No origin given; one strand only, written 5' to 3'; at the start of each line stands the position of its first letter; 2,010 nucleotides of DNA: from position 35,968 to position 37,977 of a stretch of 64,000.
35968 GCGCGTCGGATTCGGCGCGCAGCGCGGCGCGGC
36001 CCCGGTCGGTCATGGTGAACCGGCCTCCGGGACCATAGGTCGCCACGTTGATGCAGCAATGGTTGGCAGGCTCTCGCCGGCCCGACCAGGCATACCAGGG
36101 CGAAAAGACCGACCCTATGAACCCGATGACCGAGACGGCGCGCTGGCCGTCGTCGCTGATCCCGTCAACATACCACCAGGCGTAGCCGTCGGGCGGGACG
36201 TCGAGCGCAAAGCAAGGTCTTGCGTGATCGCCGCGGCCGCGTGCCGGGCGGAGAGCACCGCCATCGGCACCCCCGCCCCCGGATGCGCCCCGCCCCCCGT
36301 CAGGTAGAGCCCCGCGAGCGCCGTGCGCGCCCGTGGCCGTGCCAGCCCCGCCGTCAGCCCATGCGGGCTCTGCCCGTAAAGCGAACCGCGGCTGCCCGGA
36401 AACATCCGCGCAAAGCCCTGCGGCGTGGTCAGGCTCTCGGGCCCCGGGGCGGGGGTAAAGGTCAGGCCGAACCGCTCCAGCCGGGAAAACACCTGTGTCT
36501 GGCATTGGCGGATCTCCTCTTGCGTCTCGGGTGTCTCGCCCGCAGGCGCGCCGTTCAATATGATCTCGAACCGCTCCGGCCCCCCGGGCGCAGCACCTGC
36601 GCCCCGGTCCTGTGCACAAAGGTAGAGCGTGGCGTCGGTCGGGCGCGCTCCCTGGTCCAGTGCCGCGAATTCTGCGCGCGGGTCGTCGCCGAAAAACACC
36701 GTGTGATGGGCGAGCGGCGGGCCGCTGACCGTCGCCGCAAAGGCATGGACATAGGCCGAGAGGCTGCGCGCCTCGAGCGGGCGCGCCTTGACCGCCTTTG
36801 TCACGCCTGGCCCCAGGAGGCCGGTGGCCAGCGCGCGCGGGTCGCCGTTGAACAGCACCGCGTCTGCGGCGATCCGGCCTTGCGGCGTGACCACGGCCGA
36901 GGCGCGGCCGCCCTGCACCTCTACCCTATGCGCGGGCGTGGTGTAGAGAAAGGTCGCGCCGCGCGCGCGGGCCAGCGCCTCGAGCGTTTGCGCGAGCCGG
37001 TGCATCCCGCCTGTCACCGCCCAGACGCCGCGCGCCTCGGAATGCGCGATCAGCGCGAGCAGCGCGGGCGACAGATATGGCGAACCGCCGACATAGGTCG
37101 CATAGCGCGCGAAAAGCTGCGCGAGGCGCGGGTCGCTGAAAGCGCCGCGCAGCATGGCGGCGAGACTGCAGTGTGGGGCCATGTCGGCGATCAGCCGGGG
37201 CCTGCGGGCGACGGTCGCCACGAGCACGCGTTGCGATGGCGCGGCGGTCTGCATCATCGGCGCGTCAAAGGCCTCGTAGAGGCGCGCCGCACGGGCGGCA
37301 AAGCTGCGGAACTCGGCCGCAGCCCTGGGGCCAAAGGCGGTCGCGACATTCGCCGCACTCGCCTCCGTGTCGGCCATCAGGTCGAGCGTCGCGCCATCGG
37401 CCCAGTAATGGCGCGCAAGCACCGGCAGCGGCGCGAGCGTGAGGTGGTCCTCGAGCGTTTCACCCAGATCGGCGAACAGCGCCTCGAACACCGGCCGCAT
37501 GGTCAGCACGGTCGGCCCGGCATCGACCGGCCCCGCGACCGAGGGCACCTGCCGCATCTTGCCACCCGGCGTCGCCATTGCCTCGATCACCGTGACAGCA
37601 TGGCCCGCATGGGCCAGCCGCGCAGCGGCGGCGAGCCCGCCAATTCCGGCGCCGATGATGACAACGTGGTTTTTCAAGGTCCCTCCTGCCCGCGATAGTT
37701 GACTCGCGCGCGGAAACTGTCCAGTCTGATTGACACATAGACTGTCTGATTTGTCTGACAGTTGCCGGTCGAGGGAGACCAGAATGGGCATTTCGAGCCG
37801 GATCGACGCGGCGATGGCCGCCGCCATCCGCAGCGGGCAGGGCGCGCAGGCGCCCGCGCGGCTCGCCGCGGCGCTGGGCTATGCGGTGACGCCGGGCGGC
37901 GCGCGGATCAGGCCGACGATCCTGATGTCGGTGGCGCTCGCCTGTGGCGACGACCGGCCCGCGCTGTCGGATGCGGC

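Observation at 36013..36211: CrtC-like reading frame continues about 65 codons upstream of its first ATG and about 30 codons into crtD, with no canonical start codon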

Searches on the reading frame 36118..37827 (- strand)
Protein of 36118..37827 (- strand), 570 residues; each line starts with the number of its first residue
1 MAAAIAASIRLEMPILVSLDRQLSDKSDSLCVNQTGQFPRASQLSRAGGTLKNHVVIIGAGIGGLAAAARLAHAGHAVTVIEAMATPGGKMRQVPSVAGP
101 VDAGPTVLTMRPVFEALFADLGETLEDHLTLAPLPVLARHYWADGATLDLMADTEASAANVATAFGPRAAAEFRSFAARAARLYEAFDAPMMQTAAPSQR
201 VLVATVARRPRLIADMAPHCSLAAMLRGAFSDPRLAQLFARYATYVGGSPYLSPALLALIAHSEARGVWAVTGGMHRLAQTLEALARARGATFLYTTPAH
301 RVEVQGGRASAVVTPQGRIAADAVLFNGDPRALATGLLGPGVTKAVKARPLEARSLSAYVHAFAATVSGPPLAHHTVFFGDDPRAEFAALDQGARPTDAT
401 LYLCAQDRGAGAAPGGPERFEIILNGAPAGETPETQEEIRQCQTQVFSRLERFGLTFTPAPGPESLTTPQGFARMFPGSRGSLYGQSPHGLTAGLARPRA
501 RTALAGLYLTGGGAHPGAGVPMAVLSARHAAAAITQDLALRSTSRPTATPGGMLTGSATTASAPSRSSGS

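Call 6: search_protein_families(library=pfam, proteins=[window:36118-37827:-], max_evalue=0.01)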
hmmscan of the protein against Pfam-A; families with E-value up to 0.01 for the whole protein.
window:36118-37827:- (570 aa): 12 families
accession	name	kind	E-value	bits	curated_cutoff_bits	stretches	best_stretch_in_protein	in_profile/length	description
PF01593.30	Amino_oxidase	-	6.7e-23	82.1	19.8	1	62-534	1-442/443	Flavin containing amine oxidoreductase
PF13450.12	NAD_binding_8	-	6.1e-11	42.9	21.9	1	57-120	1-67/68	NAD(P)-binding Rossmann-like domain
PF01266.30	DAO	-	1.8e-10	41.3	27.9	2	54-88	1-35/353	FAD dependent oxidoreductase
PF12831.13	FAD_oxidored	-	1.8e-07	31.3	27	1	55-93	2-40/416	FAD dependent oxidoreductase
PF07992.20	Pyr_redox_2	-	5.6e-07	29.7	26.1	1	54-86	2-35/291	Pyridine nucleotide-disulphide oxidoreductase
PF00890.30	FAD_binding_2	-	6.8e-06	26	20.4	1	54-86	1-33/414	FAD binding domain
PF03486.20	HI0933_like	-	1.4e-05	25.1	50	1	54-92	2-40/244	HI0933-like protein Rossmann domain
PF00070.33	Pyr_redox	-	6.5e-05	23.8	22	1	54-88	1-35/82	Pyridine nucleotide-disulphide oxidoreductase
PF01946.23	Thi4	-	0.0007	19.3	26.2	1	53-91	18-57/235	Thi4 family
PF01494.25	FAD_binding_3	-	0.0011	18.7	22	1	54-87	3-36/349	FAD binding domain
PF01134.28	GIDA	-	0.003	17.1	22.1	1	55-100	2-47/391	Glucose inhibited division protein A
PF01262.27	AlaDh_PNT_C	-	0.0092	15.9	23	0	49-84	25-60/214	Alanine dehydrogenase/PNT, C-terminal domain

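Call 7: search_protein_families(library=ncbifam, proteins=[window:36118-37827:-], max_evalue=0.01)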
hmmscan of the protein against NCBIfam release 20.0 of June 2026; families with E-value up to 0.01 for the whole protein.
window:36118-37827:- (570 aa): 71 families (the best 25 are shown)
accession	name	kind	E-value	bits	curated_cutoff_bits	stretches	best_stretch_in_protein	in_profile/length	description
NF045637.1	carotdesatCrtDProt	equivalog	3.3e-214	711.9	580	1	55-537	1-485/485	1-hydroxycarotenoid 3,4-desaturase CrtD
TIGR02734.1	crtI_fam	subfamily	1.9e-78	264.4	238.1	1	55-543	1-497/504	phytoene desaturase family protein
NF058655.1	CrtID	equivalog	1.3e-53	182.5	640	1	55-531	1-478/478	bifunctional phytoene desaturase/3,4-desaturase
NF042421.1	hydcarot_desat_CrtD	equivalog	3.1e-51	174.4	500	1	54-535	3-484/487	1-hydroxycarotenoid 3,4-desaturase CrtD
TIGR02733.1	desat_CrtD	equivalog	2.3e-13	49.7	549.7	2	53-89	2-38/492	C-3',4' desaturase CrtD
NF005560.0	PRK07233.1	equivalog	5.6e-13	48.5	252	1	54-92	2-40/435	hypothetical protein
NF001933.0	PRK00711.1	subfamily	1.1e-10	41.1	383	2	54-88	2-36/429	D-amino acid dehydrogenase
TIGR02730.1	carot_isom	equivalog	4.1e-10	39.1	586.9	2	55-107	3-55/493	carotenoid isomerase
TIGR03467.1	HpnE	equivalog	2e-09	37.3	283.05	1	55-108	1-56/430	hydroxysqualene dehydroxylase HpnE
NF050086.1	pipecolate_AmaA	exception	6.4e-09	34.9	600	1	46-137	19-106/425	L-pipecolate oxidase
NF009410.0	PRK12771.1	subfamily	1.7e-08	33.5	516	1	53-92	139-178/566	NAD(P)-binding protein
NF009409.0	PRK12770.1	subfamily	1.6e-07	30.7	343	1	52-91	18-57/360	putative glutamate synthase subunit beta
NF045689.1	BCarotKetCrtO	equivalog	3e-07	29.4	1000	1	54-90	5-41/563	beta-carotene ketolase CrtO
NF009454.0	PRK12814.1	equivalog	4.4e-07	28.6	916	1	53-93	194-234/657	putative NADPH-dependent glutamate synthase small subunit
TIGR03997.1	mycofact_OYE_2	equivalog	4.8e-07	28.5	793.15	1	51-99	378-426/645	mycofactocin system FadH/OYE family oxidoreductase 2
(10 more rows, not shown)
